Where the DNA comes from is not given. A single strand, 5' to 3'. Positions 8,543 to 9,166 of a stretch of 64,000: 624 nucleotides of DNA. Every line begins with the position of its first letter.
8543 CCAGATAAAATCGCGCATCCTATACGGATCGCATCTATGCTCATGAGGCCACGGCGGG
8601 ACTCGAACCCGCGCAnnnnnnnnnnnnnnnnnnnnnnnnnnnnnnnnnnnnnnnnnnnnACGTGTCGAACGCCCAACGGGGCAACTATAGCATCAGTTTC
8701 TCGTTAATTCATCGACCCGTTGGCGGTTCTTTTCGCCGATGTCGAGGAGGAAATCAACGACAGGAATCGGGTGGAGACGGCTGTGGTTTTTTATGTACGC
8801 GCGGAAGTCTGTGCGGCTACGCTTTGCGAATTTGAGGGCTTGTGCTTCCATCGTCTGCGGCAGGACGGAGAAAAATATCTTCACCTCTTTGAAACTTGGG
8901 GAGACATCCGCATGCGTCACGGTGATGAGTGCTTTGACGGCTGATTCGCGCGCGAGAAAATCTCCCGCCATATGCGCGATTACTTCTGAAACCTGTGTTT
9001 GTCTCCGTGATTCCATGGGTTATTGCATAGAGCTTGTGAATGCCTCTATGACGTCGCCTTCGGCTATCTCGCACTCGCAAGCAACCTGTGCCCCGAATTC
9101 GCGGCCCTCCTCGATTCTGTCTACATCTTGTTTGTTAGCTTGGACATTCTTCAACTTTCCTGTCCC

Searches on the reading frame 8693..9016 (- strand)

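Call 20: search_protein_families(library=pfam, proteins=[window:8693-9016:-], max_evalue=0.0001)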
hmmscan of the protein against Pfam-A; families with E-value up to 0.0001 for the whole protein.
window:8693-9016:- (107 aa): 1 family
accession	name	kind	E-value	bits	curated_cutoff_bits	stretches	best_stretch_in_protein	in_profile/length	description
PF02033.23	RBFA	-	4.5e-11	43.4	34.7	1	5-104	1-104/105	Ribosome-binding factor A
